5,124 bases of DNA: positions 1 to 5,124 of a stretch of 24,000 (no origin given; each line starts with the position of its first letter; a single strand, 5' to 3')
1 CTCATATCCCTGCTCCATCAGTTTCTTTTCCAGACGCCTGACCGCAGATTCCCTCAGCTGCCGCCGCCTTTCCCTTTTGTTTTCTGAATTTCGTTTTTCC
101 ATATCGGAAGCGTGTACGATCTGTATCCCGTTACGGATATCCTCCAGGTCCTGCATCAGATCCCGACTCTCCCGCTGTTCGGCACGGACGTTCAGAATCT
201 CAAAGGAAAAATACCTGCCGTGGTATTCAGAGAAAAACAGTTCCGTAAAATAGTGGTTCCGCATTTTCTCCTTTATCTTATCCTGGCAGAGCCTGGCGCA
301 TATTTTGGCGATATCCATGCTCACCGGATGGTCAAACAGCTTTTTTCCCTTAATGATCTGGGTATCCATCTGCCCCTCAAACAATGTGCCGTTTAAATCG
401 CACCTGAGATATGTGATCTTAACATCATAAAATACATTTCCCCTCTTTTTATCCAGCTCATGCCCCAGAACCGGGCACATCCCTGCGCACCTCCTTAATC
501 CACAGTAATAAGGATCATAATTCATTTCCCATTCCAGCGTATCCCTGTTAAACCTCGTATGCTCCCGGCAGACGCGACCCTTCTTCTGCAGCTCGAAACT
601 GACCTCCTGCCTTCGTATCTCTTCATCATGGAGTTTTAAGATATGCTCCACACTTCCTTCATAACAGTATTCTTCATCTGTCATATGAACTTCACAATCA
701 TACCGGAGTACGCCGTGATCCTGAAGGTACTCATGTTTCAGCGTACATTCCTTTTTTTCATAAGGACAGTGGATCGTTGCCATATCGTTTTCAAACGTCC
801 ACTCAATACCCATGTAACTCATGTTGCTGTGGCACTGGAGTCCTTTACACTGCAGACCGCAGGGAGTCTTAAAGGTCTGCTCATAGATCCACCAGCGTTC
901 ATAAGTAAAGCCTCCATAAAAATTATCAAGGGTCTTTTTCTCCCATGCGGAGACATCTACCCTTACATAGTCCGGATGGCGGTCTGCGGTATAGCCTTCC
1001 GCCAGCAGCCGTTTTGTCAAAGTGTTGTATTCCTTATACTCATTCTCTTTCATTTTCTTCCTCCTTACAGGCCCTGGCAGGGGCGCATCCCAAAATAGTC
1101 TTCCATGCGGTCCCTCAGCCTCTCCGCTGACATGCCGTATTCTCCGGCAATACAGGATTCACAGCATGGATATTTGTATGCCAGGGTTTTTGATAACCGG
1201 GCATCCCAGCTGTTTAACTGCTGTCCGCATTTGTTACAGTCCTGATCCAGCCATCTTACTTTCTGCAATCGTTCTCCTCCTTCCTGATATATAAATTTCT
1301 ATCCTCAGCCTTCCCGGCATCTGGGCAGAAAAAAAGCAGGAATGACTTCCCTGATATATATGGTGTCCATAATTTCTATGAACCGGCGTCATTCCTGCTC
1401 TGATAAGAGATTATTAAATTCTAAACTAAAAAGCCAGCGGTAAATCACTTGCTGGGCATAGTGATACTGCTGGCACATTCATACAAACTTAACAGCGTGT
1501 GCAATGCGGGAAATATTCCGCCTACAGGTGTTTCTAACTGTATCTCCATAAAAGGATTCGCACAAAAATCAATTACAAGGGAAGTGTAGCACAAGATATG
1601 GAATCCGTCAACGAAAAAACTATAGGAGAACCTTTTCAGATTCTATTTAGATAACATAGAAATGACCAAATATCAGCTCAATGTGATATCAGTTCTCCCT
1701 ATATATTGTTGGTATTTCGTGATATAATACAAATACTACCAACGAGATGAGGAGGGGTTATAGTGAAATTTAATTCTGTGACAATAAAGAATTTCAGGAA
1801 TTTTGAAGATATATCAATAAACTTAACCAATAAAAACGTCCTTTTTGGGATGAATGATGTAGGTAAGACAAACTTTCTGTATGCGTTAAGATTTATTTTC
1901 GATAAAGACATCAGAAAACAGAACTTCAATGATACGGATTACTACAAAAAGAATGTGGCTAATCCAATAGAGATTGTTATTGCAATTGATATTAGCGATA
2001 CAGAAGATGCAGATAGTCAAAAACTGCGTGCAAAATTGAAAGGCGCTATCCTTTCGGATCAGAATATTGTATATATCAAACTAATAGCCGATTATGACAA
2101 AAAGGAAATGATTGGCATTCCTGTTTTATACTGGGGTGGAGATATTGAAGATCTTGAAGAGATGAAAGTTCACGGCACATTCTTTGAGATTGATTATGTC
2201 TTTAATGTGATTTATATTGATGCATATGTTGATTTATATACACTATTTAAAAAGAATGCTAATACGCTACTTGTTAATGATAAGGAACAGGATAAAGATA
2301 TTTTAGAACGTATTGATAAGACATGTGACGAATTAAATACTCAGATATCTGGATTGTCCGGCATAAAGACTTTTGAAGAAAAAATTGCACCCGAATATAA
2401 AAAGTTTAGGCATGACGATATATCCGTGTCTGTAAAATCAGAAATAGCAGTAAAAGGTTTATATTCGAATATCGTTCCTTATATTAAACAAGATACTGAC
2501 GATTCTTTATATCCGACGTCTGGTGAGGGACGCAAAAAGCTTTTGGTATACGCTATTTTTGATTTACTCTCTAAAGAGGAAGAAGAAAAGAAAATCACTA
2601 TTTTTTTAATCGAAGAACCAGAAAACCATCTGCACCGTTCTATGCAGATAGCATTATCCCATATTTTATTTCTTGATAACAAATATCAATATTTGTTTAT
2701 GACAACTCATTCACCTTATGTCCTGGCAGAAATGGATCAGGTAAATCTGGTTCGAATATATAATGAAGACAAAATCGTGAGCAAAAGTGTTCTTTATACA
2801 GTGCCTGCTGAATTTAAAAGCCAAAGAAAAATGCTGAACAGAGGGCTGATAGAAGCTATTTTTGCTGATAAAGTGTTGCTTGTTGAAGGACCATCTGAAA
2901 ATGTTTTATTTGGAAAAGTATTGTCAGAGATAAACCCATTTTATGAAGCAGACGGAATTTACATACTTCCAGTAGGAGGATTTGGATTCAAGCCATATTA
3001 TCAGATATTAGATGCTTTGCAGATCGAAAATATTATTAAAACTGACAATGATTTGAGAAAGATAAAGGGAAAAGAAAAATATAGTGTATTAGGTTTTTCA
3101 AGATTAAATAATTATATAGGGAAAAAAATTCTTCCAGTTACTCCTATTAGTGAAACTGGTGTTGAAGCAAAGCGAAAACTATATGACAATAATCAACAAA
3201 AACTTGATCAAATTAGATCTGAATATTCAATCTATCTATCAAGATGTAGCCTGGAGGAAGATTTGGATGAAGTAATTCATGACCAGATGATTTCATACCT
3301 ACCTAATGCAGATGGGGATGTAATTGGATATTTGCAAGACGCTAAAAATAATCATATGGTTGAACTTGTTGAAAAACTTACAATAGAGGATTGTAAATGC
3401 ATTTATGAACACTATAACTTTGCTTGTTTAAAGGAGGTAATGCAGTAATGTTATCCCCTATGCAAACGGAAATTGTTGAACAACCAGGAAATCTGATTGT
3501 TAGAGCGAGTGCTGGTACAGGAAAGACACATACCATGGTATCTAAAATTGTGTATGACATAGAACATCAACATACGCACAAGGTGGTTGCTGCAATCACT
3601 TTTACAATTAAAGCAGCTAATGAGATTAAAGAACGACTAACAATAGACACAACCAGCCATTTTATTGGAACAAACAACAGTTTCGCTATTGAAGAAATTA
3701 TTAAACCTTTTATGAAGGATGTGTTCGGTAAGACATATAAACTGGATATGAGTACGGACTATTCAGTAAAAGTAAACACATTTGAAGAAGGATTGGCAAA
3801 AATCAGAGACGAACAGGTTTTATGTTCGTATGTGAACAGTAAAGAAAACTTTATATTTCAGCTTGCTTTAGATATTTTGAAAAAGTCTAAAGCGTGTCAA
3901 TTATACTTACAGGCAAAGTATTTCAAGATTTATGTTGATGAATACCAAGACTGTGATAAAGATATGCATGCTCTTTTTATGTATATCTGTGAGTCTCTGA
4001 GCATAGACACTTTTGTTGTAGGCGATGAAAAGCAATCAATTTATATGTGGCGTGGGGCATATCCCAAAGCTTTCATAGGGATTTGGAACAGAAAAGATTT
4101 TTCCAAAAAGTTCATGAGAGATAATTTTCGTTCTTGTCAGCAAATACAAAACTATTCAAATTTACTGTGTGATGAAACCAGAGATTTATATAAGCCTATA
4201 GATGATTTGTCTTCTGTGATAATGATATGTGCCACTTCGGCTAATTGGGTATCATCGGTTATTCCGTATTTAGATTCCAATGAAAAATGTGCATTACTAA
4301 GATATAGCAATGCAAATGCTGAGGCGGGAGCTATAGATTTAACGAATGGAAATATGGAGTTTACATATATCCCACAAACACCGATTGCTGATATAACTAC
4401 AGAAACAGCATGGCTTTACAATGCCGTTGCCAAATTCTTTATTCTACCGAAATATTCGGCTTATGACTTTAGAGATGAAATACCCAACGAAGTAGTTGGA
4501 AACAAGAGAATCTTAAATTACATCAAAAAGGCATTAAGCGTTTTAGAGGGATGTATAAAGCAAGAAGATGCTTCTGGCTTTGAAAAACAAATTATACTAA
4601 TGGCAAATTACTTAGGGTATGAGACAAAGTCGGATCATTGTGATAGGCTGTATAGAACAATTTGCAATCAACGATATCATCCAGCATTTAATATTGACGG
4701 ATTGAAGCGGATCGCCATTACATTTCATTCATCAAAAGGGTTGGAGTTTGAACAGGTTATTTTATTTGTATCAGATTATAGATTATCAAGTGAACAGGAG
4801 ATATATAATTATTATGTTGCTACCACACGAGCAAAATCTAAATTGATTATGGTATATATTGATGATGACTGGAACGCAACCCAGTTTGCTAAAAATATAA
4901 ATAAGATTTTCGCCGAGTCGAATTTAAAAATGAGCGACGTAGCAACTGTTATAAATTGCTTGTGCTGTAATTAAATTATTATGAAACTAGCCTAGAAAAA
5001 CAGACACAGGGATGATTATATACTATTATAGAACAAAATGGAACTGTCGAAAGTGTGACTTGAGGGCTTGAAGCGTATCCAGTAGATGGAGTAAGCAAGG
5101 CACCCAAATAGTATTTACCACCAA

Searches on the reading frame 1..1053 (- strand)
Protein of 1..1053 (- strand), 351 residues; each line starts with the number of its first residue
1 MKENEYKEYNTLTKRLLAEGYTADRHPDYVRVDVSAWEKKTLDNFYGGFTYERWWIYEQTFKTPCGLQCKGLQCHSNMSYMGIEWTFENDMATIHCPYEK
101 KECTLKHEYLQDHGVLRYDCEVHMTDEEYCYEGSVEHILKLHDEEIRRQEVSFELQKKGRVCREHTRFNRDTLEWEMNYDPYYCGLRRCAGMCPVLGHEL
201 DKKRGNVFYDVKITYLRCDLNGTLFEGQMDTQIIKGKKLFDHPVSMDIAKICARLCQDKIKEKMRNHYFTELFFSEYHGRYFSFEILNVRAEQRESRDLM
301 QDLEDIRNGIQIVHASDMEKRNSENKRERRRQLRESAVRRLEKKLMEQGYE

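Call 8: search_protein_families(library=pfam, proteins=[window:1-1053:-], max_evalue=0.01)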
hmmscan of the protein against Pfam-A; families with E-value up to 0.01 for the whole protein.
seq(351 aa): 0 families

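Call 117: find_related_loci(query=window:1-1053:-, collection=viral_contigs, flank=10000)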
Query seq(351 aa) (351 aa) in viral_contigs; peptide patterns used: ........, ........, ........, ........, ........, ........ (x = any residue, [..] = any of these).
15 stretches matched a pattern; 3 encode a relative of the query (tblastn E <= 1e-3); 3 distinct loci.
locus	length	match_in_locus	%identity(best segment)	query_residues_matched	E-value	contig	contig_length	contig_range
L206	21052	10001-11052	90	1-351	6e-180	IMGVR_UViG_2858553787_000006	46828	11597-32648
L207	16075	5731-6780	43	7-351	3e-75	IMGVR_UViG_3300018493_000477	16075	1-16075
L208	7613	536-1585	43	7-351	3e-75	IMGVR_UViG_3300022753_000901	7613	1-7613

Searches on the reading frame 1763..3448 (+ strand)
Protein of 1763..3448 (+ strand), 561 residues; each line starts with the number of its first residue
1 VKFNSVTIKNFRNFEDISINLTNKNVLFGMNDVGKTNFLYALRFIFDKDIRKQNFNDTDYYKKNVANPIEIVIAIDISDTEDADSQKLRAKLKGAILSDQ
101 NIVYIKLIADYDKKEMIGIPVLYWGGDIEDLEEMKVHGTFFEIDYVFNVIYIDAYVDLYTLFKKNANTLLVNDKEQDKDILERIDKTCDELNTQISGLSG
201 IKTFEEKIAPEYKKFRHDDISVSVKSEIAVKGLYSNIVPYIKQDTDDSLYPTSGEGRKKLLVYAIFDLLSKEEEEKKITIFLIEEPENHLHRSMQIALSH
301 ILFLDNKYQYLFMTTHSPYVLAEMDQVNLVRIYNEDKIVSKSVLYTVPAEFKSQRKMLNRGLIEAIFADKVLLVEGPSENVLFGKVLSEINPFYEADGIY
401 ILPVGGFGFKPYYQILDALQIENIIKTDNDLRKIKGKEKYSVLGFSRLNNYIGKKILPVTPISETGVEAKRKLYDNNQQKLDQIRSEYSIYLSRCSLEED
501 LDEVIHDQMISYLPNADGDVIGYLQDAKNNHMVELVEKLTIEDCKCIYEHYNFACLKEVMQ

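Call 8: search_protein_families(library=pfam, proteins=[window:1763-3448:+], max_evalue=0.01)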
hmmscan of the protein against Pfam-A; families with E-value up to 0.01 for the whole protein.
window:1763-3448:+ (561 aa): 6 families
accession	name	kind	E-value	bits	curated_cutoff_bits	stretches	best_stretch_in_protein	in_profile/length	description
PF13175.12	AAA_15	-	4.2e-23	83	32.1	2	1-196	1-188/374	AAA ATPase domain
PF20469.4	OLD-like_TOPRIM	-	1e-16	61.6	23.2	1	366-430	1-67/67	Overcoming lysogenization defect protein-like, TOPRIM domain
PF13304.12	AAA_21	-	3e-15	57.5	27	2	177-322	179-304/304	AAA domain, putative AbiEii toxin, Type IV TA system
PF11398.14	DUF2813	-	1.9e-09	37.8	21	1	1-325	1-329/372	Protein of unknown function (DUF2813)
PF02463.25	SMC_N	-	2.8e-08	33.9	40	1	4-81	3-89/220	RecF/RecN/SMC N terminal domain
PF13476.12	AAA_23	-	5.1e-05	24.4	27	1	5-114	1-107/201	AAA domain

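Call 97: search_protein_families(library=ncbifam, proteins=[window:1763-3448:+], max_evalue=0.001)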
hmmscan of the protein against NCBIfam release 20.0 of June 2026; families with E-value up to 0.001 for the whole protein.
window:1763-3448:+ (561 aa): 3 families
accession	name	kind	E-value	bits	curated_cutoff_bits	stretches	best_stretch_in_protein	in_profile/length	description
NF047739.1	antiphage_MADS3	equivalog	1.5e-10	40.9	420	1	5-47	4-46/427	methylation-associated defense system AAA family ATPase MAD3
NF041760.1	PtuA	equivalog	1.1e-07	31.2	500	1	2-43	51-93/524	retron Ec78 anti-phage system effector ATPase PtuA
TIGR00611.2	recf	equivalog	8.3e-07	28.5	172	1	4-44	2-43/339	DNA replication/repair protein RecF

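Call 113: search_protein_families(library=padloc, proteins=[window:1763-3448:+], max_evalue=0.00001)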
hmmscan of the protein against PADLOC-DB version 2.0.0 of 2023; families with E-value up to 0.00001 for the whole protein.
window:1763-3448:+ (561 aa): 96 families (the best 25 are shown)
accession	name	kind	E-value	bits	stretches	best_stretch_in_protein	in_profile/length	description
PDLC00081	GajA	-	1e-233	775.3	1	1-561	1-572/574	AAA ATPase domain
PDLC00066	GajA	-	3.4e-78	261.6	1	1-540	1-541/567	AAA ATPase domain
PDLC00070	GajA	-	9.3e-53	177.7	1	1-513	1-527/596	AAA ATPase domain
PDLC00084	GajA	-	1.8e-44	150.3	1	151-538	5-403/431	AAA ATPase domain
PDLC00087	GajA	-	9.3e-30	102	1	364-540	11-185/211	AAA ATPase domain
PDLC00071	GajA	-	1.3e-29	101.4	1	2-438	2-447/588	AAA ATPase domain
PDLC00069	GajA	-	8.8e-29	98.4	2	272-424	329-491/687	AAA ATPase domain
PDLC00096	GajA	-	3.8e-28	96.6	2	253-432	264-457/630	AAA ATPase domain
PDLC00065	GajA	-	2.3e-27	94.1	1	158-440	212-515/670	AAA ATPase domain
PDLC00080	GajA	-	9.3e-27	92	1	3-462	3-466/622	AAA ATPase domain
PDLC00067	GajA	-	1e-26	91.6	1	3-436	5-466/604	AAA ATPase domain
PDLC00094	GajA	-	4.9e-26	89.3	1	1-432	1-456/569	AAA ATPase domain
PDLC00090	GajA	-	1.7e-25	87.8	1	1-438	1-485/659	AAA ATPase domain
PDLC00098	GajA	-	3.3e-25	86.8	1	270-431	281-440/534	AAA ATPase domain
PDLC02358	Old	-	3.9e-25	86.7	1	1-436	2-454/578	Old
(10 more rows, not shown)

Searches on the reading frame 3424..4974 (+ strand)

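Call 8: search_protein_families(library=pfam, proteins=[window:3424-4974:+], max_evalue=0.01)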
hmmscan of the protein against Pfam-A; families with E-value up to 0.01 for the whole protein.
window:3424-4974:+ (516 aa): 6 families
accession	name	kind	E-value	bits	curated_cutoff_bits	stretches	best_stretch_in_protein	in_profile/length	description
PF00580.27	UvrD-helicase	-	1.6e-29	103.9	23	2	12-88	3-86/271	UvrD/REP helicase N-terminal domain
PF13245.12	AAA_19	-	1e-14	55.3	25.1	1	20-208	10-132/134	AAA domain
PF13538.12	UvrD_C_2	-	5.5e-07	29.8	27.4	1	431-477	4-52/52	UvrD-like helicase C-terminal domain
PF13361.12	UvrD_C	-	8.7e-07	29.1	25.6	1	432-479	290-348/350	UvrD-like helicase C-terminal domain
PF01443.25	Viral_helicase1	-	6.5e-06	26.6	21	1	428-476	178-226/228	Viral superfamily 1 RNA helicase core domain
PF13604.12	AAA_30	-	3.6e-05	24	27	1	23-205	20-128/191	AAA domain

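Call 97: search_protein_families(library=ncbifam, proteins=[window:3424-4974:+], max_evalue=0.001)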
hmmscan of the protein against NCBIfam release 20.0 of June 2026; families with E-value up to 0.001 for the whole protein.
window:3424-4974:+ (516 aa): 14 families
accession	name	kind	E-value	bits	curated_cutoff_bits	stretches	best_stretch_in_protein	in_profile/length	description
TIGR01074.1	rep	equivalog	1.6e-25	89.5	951.45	2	10-73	2-67/668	DNA helicase Rep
NF008743.0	PRK11773.1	equivalog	3.2e-23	82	965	2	148-251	196-299/720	DNA helicase II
TIGR02785.1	addA_Gpos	equivalog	1.7e-22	79.2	707.65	2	146-248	365-479/1234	helicase-exonuclease AddAB subunit AddA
TIGR01073.1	pcrA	equivalog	3e-22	78.8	911.2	2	148-249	192-293/725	DNA helicase PcrA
TIGR01075.1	uvrD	equivalog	1.6e-21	76.3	1144.45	2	148-251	191-294/715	DNA helicase II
NF010485.0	PRK13909.1-2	equivalog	2.3e-20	72.5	650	2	162-258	328-433/909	RecB-like helicase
NF008172.0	PRK10919.1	equivalog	9.6e-19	67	1168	2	141-251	184-293/673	DNA helicase Rep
TIGR00609.1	recB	equivalog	5e-18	64.6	696.05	2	144-262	349-470/1175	exodeoxyribonuclease V subunit beta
NF010487.0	PRK13909.1-4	equivalog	1.2e-13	50.3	759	1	25-76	8-58/924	RecB-like helicase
NF008276.0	PRK11054.1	equivalog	3.1e-11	42.5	543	2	15-74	203-263/684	DNA helicase IV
TIGR02784.1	addA_alphas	equivalog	1.9e-10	39.8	860.75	1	197-231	432-464/1138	double-strand break repair helicase AddA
NF010484.0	PRK13909.1-1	equivalog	2.4e-09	35.5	1074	1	162-248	341-434/945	RecB-like helicase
NF008128.0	PRK10876.1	equivalog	2.6e-09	35.3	1697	1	162-252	374-464/1181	exodeoxyribonuclease V subunit beta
NF010486.0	PRK13909.1-3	equivalog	9.2e-06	23.9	1109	1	24-99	8-82/921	RecB-like helicase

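Call 113: search_protein_families(library=padloc, proteins=[window:3424-4974:+], max_evalue=0.00001)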
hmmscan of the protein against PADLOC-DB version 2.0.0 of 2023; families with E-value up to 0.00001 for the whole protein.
window:3424-4974:+ (516 aa): 48 families (the best 25 are shown)
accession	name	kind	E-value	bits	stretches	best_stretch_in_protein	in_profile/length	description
PDLC00122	GajB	-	3.3e-183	608.2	1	9-510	4-500/502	UrvD helicase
PDLC00123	GajB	-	3.8e-70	235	1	9-490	4-519/540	UrvD helicase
PDLC00117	GajB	-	2.7e-49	166.2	3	144-257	197-310/604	UrvD helicase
PDLC03802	RTasHel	-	2.4e-38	130.4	3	148-287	175-309/675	DRT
PDLC00127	GajB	-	5.7e-36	122.2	2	10-97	9-100/594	UrvD helicase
PDLC00132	GajB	-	4.7e-33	112.7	2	9-125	3-120/625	UrvD helicase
PDLC00119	GajB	-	1.1e-30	105.1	2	146-478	199-543/565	UrvD helicase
PDLC00103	GajB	-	6.1e-28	96.1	2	143-251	189-297/612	UrvD helicase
PDLC00136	GajB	-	4.1e-26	90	2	148-250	189-290/570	UrvD helicase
PDLC00120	GajB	-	1.3e-25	88.5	1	25-252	4-241/458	UrvD helicase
PDLC00129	GajB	-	3.3e-25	86.7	2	146-285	205-343/594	UrvD helicase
PDLC00130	GajB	-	6.7e-25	85.4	2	9-100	3-100/589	UrvD helicase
PDLC00118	GajB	-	1.2e-24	85.1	1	23-246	7-235/515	UrvD helicase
PDLC00138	GajB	-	2.3e-24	84.1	2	147-250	202-305/581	UrvD helicase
PDLC00133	GajB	-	4.3e-24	83.2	2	13-99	15-106/382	UrvD helicase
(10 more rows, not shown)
